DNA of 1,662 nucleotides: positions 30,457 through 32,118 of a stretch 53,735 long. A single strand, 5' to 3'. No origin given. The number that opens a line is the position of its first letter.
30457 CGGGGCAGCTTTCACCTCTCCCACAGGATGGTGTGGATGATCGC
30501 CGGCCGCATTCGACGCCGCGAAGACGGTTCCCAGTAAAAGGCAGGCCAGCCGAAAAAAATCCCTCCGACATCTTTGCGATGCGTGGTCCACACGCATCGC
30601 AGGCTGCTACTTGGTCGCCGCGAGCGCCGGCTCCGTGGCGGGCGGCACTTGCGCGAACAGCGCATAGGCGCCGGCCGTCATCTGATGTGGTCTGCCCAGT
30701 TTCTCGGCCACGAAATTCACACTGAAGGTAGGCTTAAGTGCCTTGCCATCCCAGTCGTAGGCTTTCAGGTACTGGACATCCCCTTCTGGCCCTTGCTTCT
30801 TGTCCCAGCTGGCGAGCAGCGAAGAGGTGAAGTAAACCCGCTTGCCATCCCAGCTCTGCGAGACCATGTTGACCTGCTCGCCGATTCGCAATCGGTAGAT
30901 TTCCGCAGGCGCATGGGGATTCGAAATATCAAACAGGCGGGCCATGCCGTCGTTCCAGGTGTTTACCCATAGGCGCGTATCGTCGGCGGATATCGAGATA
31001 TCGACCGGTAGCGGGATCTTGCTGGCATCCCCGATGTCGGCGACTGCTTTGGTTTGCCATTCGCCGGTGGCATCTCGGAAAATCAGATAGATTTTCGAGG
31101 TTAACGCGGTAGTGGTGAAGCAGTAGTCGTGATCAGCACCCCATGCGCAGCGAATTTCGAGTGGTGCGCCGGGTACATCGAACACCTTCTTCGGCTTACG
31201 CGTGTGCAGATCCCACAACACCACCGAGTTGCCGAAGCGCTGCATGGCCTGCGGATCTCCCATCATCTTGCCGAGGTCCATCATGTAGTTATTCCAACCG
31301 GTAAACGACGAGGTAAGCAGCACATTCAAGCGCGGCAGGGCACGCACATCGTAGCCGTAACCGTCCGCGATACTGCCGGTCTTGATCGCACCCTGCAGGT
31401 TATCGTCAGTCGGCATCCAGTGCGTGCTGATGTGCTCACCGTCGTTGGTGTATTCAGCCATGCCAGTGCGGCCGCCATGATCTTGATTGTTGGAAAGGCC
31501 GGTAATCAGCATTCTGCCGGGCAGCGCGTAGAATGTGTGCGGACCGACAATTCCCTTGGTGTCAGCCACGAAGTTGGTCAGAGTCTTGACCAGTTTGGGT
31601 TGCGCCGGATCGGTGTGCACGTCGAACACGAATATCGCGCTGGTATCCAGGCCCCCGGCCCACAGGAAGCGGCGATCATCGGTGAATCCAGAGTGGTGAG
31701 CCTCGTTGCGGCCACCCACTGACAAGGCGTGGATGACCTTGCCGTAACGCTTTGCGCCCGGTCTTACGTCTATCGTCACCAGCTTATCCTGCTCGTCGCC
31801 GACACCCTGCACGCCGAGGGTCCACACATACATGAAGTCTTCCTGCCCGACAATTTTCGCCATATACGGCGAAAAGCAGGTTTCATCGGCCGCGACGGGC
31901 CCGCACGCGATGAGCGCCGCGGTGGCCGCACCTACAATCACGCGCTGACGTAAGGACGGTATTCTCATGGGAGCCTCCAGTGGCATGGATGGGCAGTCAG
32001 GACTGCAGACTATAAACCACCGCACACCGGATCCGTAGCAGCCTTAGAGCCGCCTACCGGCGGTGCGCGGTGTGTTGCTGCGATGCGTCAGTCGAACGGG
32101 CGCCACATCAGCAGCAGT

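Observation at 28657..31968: mtoX-type methanethiol oxidase module: SBP56 protein translationally linked to a SCO1/SenC-MauG fusion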

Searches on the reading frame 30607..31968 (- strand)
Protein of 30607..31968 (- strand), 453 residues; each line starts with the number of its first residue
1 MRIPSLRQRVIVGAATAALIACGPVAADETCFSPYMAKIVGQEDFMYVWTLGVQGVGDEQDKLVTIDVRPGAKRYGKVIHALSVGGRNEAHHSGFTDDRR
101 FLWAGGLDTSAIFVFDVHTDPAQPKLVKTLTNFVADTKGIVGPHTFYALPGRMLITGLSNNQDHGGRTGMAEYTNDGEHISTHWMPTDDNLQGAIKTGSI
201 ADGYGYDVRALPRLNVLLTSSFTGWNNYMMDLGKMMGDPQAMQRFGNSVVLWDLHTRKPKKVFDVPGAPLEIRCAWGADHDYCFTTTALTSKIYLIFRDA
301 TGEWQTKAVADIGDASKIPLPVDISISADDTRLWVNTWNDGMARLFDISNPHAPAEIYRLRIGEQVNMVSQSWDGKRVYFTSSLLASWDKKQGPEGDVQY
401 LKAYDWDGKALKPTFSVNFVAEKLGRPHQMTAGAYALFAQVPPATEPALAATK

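Call 3: search_protein_families(library=pfam, proteins=[window:30607-31968:-], max_evalue=0.001)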
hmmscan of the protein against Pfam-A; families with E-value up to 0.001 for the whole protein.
window:30607-31968:- (453 aa): 1 family
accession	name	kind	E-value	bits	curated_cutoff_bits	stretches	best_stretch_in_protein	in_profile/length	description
PF05694.17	SBP56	-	1.2e-45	156.6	34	1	28-429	4-439/453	56kDa selenium binding protein (SBP56)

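Call 4: search_protein_families(library=ncbifam, proteins=[window:30607-31968:-], max_evalue=0.001)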
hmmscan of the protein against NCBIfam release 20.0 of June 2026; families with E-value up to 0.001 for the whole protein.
window:30607-31968:- (453 aa): 1 family
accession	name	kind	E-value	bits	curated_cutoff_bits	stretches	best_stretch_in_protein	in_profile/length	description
NF052453.1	MthilOxMtoX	equivalog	5.8e-221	733.1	650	1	26-437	2-405/408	methanethiol oxidase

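Call 5: search_solved_structures(query=window:30607-31968:-, show_alignments=2)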
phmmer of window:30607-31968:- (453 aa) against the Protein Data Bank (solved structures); distinct sequences matched with E-value up to 0.001: 1.
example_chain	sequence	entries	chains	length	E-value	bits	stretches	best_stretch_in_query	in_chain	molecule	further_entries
2ece_A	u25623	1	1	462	2.4e-22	82.4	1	24-419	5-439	462aa long hypothetical selenium-binding protein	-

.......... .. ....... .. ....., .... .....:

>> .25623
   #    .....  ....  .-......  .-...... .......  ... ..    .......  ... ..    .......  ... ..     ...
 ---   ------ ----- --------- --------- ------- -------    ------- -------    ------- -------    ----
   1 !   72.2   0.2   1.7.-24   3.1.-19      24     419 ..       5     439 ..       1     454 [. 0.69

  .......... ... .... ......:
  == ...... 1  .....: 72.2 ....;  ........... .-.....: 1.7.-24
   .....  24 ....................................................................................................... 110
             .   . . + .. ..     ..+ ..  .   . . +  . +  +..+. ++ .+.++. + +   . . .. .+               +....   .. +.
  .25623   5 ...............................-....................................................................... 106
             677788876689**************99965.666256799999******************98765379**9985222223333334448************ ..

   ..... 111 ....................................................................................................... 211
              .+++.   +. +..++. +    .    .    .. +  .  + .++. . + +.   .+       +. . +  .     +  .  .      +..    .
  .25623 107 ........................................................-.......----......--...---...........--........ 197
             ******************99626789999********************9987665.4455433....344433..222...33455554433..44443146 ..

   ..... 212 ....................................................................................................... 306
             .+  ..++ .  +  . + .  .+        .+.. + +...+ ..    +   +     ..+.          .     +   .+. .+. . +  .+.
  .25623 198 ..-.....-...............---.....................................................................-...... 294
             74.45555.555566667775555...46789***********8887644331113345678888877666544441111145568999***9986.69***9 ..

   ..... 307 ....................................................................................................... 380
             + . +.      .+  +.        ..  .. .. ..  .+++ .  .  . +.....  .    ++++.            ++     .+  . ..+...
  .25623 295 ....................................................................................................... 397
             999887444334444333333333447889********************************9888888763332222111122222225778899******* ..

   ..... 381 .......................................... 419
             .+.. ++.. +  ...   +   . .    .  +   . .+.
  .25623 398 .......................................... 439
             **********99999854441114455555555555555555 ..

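Call 10: find_homologous_proteins(query=window:30607-31968:-, max_evalue=1e-20)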
Query window:30607-31968:- (453 aa): 8000 proteins with E <= 1e-20 among 8000 candidates; the best 120 are listed.
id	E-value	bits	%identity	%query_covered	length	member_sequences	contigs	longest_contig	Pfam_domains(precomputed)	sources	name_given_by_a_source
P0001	0.0e+0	1053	99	100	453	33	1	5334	PF05694.18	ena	-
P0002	0.0e+0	1042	98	100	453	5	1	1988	PF05694.18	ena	-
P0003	1.2e-271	919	86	100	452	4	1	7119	PF05694.18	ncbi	-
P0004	4.2e-268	908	88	94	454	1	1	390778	PF05694.18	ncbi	-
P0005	4.8e-263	891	83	99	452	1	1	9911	PF05694.18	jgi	-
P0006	5.0e-259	878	84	94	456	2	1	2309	PF05694.18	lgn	-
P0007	6.3e-259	877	83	96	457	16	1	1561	PF05694.18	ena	-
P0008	8.5e-256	867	79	100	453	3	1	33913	PF05694.18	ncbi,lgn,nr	ncbi:MAG: selenium-binding protein [Gammaproteobacteria bacterium]|nr:selenium-binding protein [Gamm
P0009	1.5e-255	866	84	94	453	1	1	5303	PF05694.18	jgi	jgi:methanethiol oxidase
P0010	1.2e-254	863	81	95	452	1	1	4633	PF05694.18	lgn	-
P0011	2.7e-254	862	82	94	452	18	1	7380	PF05694.18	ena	-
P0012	1.0e-253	860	80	97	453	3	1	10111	PF05694.18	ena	-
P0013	1.3e-253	860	80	99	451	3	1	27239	PF05694.18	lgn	-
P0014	1.4e-253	860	84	92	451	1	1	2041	PF05694.18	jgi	jgi:selenium-binding protein 1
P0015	4.8e-252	855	79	97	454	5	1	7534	PF05694.18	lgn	-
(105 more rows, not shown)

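Call 11: search_dna_similar(query=window:30607-31968:-, collection=plasmids, mode=protein, max_rows=40)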
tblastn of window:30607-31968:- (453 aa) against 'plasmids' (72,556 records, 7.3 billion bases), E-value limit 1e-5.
Records with a match: 73; places in all: 73; records where one place covers at least 80% of the query: 56.
Best place of each record, by identity: 60-80% 4; <60% 69.
By first word of the organism name: Sinorhizobium 15; Ensifer 9; Phaeobacter 6; Azospirillum 6; Rhizobium 6; Skermanella 3; Microvirga 2; Caballeronia 2; Cupriavidus 2; Streptomyces 2; and 17 more.
By predicted mobility (MOB-suite, as given by PLSDB): non-mobilizable 51; conjugative 15; mobilizable 7.
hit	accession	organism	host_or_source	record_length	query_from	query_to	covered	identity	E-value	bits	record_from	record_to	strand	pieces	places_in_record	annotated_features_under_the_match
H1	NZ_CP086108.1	Skermanella mucosa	single cell,crude oil contaminated ...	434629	9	440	95%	65.6%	0e+0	587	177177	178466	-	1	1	selenium-binding protein SBP56-related protein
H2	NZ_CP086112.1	Skermanella rosea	single cell,hydrocarbon-contaminated ...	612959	28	440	91%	65.9%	0e+0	572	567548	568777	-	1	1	selenium-binding protein SBP56-related protein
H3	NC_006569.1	Ruegeria pomeroyi DSS-3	-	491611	27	433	90%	66.7%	0e+0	584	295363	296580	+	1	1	mtoX: methanethiol oxidase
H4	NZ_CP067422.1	Skermanella sp. TT6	Homo sapiens,single cell,skin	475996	28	440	91%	65.1%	0e+0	567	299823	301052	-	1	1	selenium-binding protein SBP56-related protein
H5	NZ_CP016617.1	Microvirga ossetica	Vicia alpestris,cell culture,nodules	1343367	7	450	98%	59.8%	6e-177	556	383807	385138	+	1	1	none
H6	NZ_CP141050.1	Microvirga lotononidis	-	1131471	6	448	98%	59.8%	2e-173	546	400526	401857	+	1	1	none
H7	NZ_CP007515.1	Rubrobacter radiotolerans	-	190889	2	430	95%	27.9%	1e-26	120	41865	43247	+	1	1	selenium-binding family protein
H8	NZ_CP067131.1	Paracoccus seriniphilus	cell culture,washing water of Bugula ...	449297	33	429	88%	28.7%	1e-27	124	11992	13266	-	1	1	selenium-binding family protein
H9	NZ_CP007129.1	Gemmatirosa kalamazoonensis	-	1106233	33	430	88%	27.7%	7e-27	121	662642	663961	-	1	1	record has no annotation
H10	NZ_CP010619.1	Phaeobacter inhibens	cell culture,cleaning system aquaculture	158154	21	429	90%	26.5%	1e-30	133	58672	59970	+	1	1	selenium-binding family protein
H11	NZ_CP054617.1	Azospirillum oryzae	cell culture,soil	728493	33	433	89%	26.8%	1e-21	105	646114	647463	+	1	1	selenium-binding family protein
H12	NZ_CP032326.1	Azospirillum argentinense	soil sample,Agricultural field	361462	33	405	82%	28.5%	3e-25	117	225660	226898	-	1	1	selenium-binding protein SBP56-related protein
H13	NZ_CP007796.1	Azospirillum argentinense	Triticum aestivum L.,Root,wheat ...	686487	33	405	82%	28.5%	3e-25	116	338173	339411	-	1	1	selenium-binding family protein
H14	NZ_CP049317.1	Caballeronia sp. SBC2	whole organism,soil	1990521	33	430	88%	26.6%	8e-24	112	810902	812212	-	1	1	none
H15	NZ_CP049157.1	Caballeronia sp. SBC1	whole organism,soil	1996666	33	430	88%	26.6%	8e-24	112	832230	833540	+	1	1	none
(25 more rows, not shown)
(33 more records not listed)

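Call 12: find_related_loci(query=window:30607-31968:-, collection=genome_contigs, flank=8000)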
Query window:30607-31968:- (453 aa) in genome_contigs; peptide patterns used: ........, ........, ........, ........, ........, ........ (x = any residue, [..] = any of these).
341 stretches matched a pattern; 324 encode a relative of the query (tblastn E <= 1e-3); the best 80 are kept; 80 distinct loci.
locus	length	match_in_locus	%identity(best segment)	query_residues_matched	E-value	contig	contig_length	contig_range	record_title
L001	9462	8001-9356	87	1-453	0e+0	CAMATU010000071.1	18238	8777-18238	MAG: Klebsiella pneumoniae isolate MaH-04nov19-186 genome assembly, contig: MaH-04nov19-C7814, whole genome shotgun sequ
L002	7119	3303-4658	86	1-453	0e+0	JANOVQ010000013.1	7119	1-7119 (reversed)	MAG: Pseudomonadota bacterium isolate VAR_35_metabat_593 VAR_35_k141_2234980, whole genome shotgun sequence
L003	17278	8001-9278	88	25-450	0e+0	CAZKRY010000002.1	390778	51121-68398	MAG TPA_asm: uncultured Klebsiella sp. isolate SRP237561_co1_356 genome assembly, contig: NODE_9_length_390778_cov_14.63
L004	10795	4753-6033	86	25-451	0e+0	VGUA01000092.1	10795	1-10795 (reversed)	MAG: Gammaproteobacteria bacterium isolate M_surface_10_m2_141 M_surface_10_m2_141_Ga0194123_10007544, whole genome shot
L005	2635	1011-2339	83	16-451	0e+0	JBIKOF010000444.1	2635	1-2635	MAG: Gammaproteobacteria bacterium isolate ME2014-10-16_3300042505_group5_bin97 Rohwer_bin2405_scaffold_53989_c1, whole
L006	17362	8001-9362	79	1-453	0e+0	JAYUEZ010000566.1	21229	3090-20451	MAG: Gammaproteobacteria bacterium isolate GFS_7618 GFS_7618_565, whole genome shotgun sequence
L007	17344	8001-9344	80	1-450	0e+0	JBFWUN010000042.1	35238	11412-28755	MAG: Gammaproteobacteria bacterium isolate CA_2019_TPBF_71 NODE_6741_length_35238_cov_36.704053_TPBF, whole genome shotg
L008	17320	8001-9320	79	1-440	0e+0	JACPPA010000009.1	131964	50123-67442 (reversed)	MAG: Gammaproteobacteria bacterium isolate NC_groundwater_615_Pr5_B-0.1um_58_24 alan_book_18_scaffold_160146, whole geno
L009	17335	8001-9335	78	6-453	0e+0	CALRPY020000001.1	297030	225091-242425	MAG: Hydrogenophaga intermedia isolate JJ-CU23-05-3-mx-bin502 genome assembly, contig: JJ-NR103-41-C28, whole genome sho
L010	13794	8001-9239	79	28-440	0e+0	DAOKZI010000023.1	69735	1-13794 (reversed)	MAG TPA_asm: Gammaproteobacteria bacterium isolate AMR_MDS_0046 NODE_253_length_69735_cov_14.281602, whole genome shotgu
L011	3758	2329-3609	78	28-453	0e+0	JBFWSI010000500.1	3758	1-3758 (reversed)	MAG: Gammaproteobacteria bacterium isolate CA_2019_TPBF_226 NODE_92878_length_3758_cov_2.677775_TPBF, whole genome shotg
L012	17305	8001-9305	77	14-445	0e+0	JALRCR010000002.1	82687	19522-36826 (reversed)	MAG: Gammaproteobacteria bacterium isolate HTM.54 NODE_2_length_82687_cov_4.528107, whole genome shotgun sequence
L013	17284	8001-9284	76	18-445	0e+0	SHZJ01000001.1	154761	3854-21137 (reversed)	MAG: Gammaproteobacteria bacterium isolate Baikal-deep-G146 BACOMB-C171, whole genome shotgun sequence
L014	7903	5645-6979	75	5-451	0e+0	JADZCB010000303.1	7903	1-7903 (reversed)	MAG: Gammaproteobacteria bacterium isolate SJ706 c_000000685579, whole genome shotgun sequence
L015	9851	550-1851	77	15-443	0e+0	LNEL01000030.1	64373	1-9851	MAG: Gammaproteobacteria bacterium Ga0077536 Ga0077536_123.1, whole genome shotgun sequence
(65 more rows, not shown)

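Call 13: get_annotated_region(hit=H3, flank=5000)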
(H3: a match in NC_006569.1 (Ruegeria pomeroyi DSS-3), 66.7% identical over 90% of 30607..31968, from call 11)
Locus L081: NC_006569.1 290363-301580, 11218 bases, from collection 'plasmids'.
description: Ruegeria pomeroyi DSS-3 megaplasmid, complete sequence
organism: Ruegeria pomeroyi DSS-3 (NCBI taxid 246200)
taxonomy: Bacteria; Pseudomonadota; Alphaproteobacteria; Rhodobacterales; Roseobacteraceae; Ruegeria; Ruegeria pomeroyi; Ruegeria pomeroyi DSS-3
host: -; source: -; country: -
typing (MOB-suite, as given by PLSDB): non-mobilizable; replicon rep_cluster_95
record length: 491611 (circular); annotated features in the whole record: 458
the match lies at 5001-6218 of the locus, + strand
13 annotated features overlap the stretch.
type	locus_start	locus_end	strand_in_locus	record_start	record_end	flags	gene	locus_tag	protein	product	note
CDS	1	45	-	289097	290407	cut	-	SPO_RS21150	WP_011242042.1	TRAP transporter large permease subunit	GO:0015740 - C4-dicarboxylate transport [Evidence IEA]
CDS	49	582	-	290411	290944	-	-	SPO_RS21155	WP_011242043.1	TRAP transporter small permease subunit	-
CDS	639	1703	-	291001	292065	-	dctP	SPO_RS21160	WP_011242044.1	TRAP transporter substrate-binding protein DctP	GO:0055085 - transmembrane transport [Evidence IEA]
CDS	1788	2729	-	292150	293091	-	-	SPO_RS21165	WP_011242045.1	4-hydroxyproline epimerase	-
CDS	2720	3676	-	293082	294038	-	-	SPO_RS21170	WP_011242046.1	dihydrodipicolinate synthase family protein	-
CDS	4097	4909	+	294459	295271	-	-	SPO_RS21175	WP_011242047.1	IclR family transcriptional regulator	GO:0006355 - regulation of DNA-templated transcription [Evidence IEA]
CDS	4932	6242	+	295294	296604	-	mtoX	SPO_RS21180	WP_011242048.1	methanethiol oxidase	-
CDS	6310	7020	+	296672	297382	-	-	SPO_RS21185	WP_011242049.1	SCO family protein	-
CDS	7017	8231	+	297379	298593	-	-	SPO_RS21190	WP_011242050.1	cytochrome c peroxidase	-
CDS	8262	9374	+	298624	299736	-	-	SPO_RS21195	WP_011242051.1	S-(hydroxymethyl)glutathione dehydrogenase/class III alcohol dehydrogenase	-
CDS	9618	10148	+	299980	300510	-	-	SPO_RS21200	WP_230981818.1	DUF1579 domain-containing protein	-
CDS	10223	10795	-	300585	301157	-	-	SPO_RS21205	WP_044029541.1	cupin domain-containing protein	-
CDS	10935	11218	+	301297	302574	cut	-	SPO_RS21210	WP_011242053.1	4-aminobutyrate--2-oxoglutarate transaminase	GO:0009448 - gamma-aminobutyric acid metabolic process [Evidence IEA]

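Call 33: get_annotated_region(hit=H10, flank=4000)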
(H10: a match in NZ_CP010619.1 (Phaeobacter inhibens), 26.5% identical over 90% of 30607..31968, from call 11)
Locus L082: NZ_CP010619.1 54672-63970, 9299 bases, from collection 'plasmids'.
description: Phaeobacter inhibens strain P30 isolate M4-3.1A plasmid pP30_b, complete sequence
organism: Phaeobacter inhibens (NCBI taxid 221822)
taxonomy: Bacteria; Pseudomonadota; Alphaproteobacteria; Rhodobacterales; Roseobacteraceae; Phaeobacter; Phaeobacter inhibens
host: -; source: cell culture,cleaning system aquaculture; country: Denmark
typing (MOB-suite, as given by PLSDB): conjugative; replicon rep_cluster_579; relaxase MOBP; mating-pair formation MPF_T
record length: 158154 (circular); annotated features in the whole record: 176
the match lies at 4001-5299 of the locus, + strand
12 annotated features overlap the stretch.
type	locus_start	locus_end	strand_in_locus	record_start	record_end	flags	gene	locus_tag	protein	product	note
CDS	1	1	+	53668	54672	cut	dctP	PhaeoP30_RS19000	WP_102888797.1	TRAP transporter substrate-binding protein DctP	GO:0055085 - transmembrane transport [Evidence IEA]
CDS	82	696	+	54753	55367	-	-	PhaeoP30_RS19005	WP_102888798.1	TRAP transporter small permease subunit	-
CDS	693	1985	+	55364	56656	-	-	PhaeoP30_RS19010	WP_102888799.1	TRAP transporter large permease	GO:0008643 - carbohydrate transport [Evidence IEA]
CDS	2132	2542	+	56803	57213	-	-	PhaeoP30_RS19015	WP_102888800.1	universal stress protein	-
CDS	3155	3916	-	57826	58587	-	-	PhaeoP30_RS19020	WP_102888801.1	IclR family transcriptional regulator C-terminal domain-containing protein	-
CDS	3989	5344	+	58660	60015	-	-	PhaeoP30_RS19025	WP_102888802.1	selenium-binding family protein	-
CDS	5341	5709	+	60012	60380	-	-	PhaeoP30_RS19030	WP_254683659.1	2Fe-2S iron-sulfur cluster-binding protein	-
CDS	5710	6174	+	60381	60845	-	-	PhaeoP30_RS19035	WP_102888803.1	CoA-binding protein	-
CDS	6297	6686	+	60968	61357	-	-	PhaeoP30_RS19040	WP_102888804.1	rhodanese-like domain-containing protein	-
CDS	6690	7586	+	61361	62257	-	-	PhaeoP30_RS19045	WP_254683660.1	MBL fold metallo-hydrolase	-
CDS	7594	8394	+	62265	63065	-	-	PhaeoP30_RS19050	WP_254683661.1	enoyl-CoA hydratase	-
CDS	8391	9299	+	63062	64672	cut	-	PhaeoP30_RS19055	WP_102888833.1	acyl-CoA synthetase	-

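Call 36: search_protein_families(library=ncbifam, proteins=[L081:4932-6242:+, L082:3989-5344:+, L081:6310-7020:+, L081:7017-8231:+], max_evalue=0.001)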
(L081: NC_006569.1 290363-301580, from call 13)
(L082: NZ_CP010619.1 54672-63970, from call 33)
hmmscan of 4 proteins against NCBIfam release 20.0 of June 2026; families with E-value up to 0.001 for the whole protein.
L081:4932-6242:+ (436 aa): 1 family
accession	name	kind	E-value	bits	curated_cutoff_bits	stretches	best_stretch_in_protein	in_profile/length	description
NF052453.1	MthilOxMtoX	equivalog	8e-229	759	650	1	22-435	1-407/408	methanethiol oxidase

L082:3989-5344:+ (451 aa): 1 family
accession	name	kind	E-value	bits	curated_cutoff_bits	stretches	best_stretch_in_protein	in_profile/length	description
NF052453.1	MthilOxMtoX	equivalog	2.9e-44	151.1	650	1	22-438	19-398/408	methanethiol oxidase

L081:6310-7020:+ (236 aa): 0 families

L081:7017-8231:+ (404 aa): 7 families
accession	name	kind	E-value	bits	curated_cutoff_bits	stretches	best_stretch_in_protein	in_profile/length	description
TIGR04039.1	MXAN_0977_Heme2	hypoth_equivalog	4.2e-67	226.6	362.85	1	62-387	2-324/336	MbnH family di-heme enzyme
TIGR03791.1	TTQ_mauG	equivalog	7.1e-58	196.1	443.85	2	68-265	2-194/291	tryptophan tryptophylquinone biosynthesis enzyme MauG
TIGR03981.2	SAM_quin_mod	hypoth_equivalog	9.1e-30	103.8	340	3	301-349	309-357/411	His-Xaa-Ser system-associated MauG-like protein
NF052341.1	hydrazine_gamma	equivalog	1.6e-11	43.7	625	1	72-383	68-338/339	hydrazine synthase subunit gamma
NF052342.1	hydrazine_BC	exception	1.2e-09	37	1250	1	71-348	418-660/690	hydrazine synthase subunit beta-gamma fusion subunit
TIGR04484.1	thiosulf_SoxA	equivalog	6.6e-05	22.3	110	0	63-101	99-135/212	sulfur oxidation c-type cytochrome SoxA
NF040606.1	CytoC_perox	subfamily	0.00033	20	150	0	313-348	419-454/524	di-heme-cytochrome C peroxidase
